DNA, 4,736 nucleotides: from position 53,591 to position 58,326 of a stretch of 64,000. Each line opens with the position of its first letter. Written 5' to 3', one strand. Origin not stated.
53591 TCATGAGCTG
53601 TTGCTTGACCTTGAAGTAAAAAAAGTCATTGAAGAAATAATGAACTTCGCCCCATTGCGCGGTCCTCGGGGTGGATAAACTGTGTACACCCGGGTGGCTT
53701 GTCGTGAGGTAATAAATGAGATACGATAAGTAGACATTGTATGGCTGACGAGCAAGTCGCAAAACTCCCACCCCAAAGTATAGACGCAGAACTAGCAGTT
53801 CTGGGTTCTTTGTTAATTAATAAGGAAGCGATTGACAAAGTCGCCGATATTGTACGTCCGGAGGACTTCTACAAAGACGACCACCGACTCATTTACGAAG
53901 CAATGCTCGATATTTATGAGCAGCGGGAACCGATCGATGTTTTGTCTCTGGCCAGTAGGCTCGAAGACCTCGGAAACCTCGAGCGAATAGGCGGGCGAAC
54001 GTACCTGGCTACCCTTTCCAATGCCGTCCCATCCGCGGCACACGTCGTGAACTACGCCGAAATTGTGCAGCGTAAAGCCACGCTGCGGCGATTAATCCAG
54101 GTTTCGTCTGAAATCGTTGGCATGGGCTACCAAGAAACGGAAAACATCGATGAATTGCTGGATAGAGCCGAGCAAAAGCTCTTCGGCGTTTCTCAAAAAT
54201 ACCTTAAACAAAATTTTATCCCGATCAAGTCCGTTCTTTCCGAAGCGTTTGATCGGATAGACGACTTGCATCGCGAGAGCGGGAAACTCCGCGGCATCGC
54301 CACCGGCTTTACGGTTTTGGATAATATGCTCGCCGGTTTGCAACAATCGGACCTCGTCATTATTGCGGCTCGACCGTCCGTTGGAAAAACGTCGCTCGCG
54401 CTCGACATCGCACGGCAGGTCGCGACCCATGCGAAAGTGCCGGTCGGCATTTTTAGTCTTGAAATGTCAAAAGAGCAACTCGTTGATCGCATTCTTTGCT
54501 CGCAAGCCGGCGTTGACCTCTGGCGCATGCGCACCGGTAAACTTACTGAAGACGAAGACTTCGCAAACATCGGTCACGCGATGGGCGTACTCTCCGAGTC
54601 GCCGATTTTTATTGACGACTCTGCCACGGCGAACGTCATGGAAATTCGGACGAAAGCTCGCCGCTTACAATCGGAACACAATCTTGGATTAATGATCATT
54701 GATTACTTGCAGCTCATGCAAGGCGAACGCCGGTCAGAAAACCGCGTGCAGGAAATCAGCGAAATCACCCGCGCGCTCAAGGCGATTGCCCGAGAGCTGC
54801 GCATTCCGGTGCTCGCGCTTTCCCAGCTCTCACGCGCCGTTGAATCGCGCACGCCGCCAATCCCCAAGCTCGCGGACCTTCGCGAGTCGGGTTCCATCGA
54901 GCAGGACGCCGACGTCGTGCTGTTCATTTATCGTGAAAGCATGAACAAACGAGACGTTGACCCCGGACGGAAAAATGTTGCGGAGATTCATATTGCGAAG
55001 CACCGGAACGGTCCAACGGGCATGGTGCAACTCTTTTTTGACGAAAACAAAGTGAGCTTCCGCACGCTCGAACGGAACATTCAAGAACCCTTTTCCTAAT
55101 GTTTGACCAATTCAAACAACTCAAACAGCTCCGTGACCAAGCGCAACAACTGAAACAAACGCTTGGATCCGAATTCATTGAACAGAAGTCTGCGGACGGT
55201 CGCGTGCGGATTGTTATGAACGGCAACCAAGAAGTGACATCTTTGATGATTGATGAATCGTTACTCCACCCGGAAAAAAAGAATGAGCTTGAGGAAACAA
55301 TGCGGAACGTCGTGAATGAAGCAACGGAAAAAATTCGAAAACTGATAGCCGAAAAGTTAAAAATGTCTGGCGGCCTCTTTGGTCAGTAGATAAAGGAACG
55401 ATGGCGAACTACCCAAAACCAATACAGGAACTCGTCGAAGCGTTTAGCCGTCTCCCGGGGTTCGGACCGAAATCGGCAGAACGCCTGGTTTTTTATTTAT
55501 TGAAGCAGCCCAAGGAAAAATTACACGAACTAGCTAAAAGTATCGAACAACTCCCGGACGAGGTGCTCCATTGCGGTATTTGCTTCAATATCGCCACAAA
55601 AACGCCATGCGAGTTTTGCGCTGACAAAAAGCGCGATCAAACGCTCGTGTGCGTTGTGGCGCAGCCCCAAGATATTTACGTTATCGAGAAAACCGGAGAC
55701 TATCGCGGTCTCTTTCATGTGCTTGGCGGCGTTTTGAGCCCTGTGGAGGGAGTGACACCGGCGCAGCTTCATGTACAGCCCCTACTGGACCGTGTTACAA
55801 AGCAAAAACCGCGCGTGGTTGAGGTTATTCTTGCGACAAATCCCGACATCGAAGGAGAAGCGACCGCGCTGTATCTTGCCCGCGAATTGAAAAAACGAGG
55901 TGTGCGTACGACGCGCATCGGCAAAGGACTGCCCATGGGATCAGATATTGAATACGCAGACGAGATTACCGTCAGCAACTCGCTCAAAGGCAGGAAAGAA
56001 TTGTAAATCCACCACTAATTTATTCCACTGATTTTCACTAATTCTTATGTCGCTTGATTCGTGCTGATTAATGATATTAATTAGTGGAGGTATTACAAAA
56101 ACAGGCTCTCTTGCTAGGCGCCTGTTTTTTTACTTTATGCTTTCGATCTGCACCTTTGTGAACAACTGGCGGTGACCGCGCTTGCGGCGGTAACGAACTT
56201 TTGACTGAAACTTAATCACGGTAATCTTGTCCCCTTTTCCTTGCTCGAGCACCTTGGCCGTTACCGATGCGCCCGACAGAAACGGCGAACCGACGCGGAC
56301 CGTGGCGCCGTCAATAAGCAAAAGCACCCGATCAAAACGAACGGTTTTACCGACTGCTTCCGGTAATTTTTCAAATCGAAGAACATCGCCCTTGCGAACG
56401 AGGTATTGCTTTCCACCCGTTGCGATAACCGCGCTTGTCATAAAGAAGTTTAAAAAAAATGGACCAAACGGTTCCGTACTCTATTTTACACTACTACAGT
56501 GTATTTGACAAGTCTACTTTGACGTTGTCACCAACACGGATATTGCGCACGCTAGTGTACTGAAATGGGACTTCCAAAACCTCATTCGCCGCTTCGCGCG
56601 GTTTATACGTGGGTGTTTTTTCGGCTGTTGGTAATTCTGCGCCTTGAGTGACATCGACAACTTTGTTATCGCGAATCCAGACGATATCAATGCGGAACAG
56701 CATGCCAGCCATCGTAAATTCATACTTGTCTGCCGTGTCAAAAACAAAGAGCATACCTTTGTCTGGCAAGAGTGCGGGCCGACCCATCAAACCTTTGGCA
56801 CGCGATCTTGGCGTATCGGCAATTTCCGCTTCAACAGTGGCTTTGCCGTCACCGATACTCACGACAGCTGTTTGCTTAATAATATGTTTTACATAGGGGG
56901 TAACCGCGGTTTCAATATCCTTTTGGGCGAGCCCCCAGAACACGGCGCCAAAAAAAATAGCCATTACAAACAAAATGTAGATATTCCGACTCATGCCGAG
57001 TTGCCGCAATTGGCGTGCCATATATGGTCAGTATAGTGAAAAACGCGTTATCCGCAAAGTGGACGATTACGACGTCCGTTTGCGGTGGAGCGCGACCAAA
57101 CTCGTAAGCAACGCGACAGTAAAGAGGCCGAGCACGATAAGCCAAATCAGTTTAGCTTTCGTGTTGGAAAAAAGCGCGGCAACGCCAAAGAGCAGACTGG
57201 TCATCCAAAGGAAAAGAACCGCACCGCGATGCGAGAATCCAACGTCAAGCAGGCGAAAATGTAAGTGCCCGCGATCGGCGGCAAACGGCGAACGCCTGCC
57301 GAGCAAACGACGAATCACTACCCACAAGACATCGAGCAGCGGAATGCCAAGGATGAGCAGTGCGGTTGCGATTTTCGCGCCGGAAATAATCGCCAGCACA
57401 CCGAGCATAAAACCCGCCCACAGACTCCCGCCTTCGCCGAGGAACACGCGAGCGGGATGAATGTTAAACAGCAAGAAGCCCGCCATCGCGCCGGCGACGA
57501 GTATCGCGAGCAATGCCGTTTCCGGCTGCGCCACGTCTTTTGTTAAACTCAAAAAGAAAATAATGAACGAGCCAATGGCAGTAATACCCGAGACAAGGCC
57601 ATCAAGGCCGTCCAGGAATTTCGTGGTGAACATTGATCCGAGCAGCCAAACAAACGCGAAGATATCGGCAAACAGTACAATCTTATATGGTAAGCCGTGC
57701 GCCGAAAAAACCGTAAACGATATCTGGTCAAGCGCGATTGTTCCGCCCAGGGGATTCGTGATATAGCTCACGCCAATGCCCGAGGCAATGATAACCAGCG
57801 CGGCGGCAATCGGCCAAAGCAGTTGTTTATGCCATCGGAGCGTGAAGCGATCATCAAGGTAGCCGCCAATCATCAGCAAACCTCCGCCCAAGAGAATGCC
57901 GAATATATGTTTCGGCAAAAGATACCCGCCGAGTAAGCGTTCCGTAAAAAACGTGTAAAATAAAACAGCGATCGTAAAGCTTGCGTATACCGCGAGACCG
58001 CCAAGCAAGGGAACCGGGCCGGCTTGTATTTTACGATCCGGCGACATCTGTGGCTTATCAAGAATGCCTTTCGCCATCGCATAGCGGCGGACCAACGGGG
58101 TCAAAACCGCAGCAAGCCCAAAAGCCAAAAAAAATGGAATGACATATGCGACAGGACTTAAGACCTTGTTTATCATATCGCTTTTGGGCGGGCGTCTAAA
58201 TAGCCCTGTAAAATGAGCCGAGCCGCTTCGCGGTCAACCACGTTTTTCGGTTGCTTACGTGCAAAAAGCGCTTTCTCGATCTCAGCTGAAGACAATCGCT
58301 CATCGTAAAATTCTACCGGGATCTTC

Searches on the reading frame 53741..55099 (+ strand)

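Call 62: search_protein_families(library=pfam, proteins=[window:53741-55099:+], max_evalue=0.00001)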
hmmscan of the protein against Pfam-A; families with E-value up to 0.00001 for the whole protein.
window:53741-55099:+ (452 aa): 3 families
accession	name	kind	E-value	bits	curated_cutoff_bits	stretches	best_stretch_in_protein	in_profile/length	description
PF03796.21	DnaB_C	-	3.1e-103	345.1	27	1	185-441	1-254/255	DnaB-like helicase C terminal domain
PF00772.26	DnaB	-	1.4e-36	125.1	23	1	10-110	2-102/103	DnaB-like helicase N terminal domain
PF13481.12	AAA_25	-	5.1e-15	56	27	1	192-363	21-190/195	AAA domain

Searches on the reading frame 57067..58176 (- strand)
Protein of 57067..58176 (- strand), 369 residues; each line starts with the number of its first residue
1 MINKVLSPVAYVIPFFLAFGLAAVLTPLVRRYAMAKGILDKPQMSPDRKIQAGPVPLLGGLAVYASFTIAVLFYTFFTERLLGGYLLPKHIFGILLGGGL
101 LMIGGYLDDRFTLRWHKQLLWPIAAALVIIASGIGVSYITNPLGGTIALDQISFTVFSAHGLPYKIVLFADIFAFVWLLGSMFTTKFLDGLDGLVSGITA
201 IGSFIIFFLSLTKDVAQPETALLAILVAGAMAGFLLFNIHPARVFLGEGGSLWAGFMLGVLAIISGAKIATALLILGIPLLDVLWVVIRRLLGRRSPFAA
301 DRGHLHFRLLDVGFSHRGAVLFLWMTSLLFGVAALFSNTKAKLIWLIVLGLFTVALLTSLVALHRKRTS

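Call 62: search_protein_families(library=pfam, proteins=[window:57067-58176:-], max_evalue=0.00001)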
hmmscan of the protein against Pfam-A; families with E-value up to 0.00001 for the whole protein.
window:57067-58176:- (369 aa): 1 family
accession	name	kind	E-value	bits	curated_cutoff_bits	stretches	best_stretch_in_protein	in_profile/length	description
PF00953.26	Glycos_transf_4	-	8.4e-26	91.3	27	1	92-265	2-159/160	Glycosyl transferase family 4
